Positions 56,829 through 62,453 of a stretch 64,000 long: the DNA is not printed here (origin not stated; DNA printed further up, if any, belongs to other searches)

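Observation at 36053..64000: Two tandem paralogous giant multi-lectin surface-protein genes (about 16.2 kb and 10.2 kb) plus an Ig-repeat gene fill 44% of the window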

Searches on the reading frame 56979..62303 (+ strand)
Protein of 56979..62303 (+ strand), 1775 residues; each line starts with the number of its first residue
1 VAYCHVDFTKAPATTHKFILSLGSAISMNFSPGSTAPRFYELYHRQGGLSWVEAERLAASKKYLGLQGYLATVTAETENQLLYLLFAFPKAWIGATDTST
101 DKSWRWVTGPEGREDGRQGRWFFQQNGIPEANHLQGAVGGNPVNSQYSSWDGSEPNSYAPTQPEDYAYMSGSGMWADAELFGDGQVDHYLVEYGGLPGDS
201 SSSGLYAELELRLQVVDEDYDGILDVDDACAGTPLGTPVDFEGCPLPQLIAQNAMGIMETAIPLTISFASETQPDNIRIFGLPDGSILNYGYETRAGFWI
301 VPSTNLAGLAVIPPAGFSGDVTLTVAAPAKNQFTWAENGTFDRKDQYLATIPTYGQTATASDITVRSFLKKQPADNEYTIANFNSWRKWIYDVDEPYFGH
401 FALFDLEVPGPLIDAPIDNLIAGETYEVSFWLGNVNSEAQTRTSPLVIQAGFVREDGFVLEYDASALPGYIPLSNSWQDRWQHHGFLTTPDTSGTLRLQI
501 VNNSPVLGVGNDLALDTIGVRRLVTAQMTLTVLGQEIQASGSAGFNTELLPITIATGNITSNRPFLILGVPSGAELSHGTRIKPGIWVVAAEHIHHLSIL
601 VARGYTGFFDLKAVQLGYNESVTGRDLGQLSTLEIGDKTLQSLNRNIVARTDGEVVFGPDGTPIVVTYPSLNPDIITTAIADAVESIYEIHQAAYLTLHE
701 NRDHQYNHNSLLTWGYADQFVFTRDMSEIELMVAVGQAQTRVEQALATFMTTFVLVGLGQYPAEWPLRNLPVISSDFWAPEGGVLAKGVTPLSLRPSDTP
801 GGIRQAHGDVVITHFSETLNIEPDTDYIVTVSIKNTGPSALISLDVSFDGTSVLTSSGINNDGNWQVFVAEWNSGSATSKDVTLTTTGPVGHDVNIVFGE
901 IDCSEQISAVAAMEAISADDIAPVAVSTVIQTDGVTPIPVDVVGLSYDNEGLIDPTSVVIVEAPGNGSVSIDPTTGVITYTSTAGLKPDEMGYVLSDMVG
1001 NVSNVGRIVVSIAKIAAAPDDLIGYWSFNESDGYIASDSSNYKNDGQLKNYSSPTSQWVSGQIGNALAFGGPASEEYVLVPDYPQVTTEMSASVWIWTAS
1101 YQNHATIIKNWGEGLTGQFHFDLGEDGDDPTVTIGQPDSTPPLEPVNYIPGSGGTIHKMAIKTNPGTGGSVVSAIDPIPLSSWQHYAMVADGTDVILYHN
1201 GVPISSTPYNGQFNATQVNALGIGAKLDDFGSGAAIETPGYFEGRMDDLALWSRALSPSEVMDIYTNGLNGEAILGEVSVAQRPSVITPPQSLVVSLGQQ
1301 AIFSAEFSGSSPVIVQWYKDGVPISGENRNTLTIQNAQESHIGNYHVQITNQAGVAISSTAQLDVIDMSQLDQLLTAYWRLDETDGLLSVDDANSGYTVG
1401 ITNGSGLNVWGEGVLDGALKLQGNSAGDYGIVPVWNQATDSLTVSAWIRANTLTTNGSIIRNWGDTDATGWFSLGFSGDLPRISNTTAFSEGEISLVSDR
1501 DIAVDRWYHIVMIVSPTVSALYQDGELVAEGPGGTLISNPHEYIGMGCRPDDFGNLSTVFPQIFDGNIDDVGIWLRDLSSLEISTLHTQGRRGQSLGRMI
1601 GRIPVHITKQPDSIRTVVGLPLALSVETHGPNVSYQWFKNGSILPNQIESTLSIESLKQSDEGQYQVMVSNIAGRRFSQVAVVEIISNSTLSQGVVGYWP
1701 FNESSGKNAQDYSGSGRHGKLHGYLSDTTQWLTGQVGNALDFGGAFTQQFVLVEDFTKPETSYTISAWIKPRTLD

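Call 6: search_protein_families(library=pfam, proteins=[window:56979-62303:+], max_evalue=0.01)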
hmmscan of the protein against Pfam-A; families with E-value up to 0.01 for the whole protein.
window:56979-62303:+ (1775 aa): 8 families
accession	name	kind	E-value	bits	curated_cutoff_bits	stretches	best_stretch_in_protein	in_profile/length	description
PF13385.13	Laminin_G_3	-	2.4e-34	119.1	27.6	2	1427-1584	4-151/151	Concanavalin A-like lectin/glucanases superfamily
PF13927.12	Ig_3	-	1.9e-21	76.8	30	2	1283-1351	1-78/78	Immunoglobulin domain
PF07679.22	I-set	-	2.3e-20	72.9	23.7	2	1284-1364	1-89/90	Immunoglobulin I-set domain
PF13895.12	Ig_2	-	4.4e-11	43.3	27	1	1286-1365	3-79/79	Immunoglobulin domain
PF00047.31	ig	-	2.1e-05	25.2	21.8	0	1292-1351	2-72/81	Immunoglobulin domain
PF07686.23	V-set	-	2.3e-05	25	26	0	1328-1365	71-108/109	Immunoglobulin V-set domain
PF17963.7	Big_9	-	0.00047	21.4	23.6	1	922-1003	3-82/89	Bacterial Ig domain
PF11465.14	Receptor_2B4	-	0.004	17.8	21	0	1331-1367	72-108/108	Natural killer cell receptor 2B4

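Call 27: search_protein_families(library=ncbifam, proteins=[window:56979-62303:+], max_evalue=0.01)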
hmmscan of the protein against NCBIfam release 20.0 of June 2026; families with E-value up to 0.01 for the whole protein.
window:56979-62303:+ (1775 aa): 3 families
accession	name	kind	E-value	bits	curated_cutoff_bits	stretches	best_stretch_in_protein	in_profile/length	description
NF052521.1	TafC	equivalog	6.4e-11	42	410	0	1019-1126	145-255/373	TafC family fimbrial protein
NF053612.1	anchor_PA1041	equivalog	1.4e-05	25.1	250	1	216-253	76-113/236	PA1041 family peptidoglycan-binding anchor lipoprotein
NF012211.1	tand_rpt_95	domain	0.00026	20.9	90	1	940-1020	13-92/98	tandem-95 repeat protein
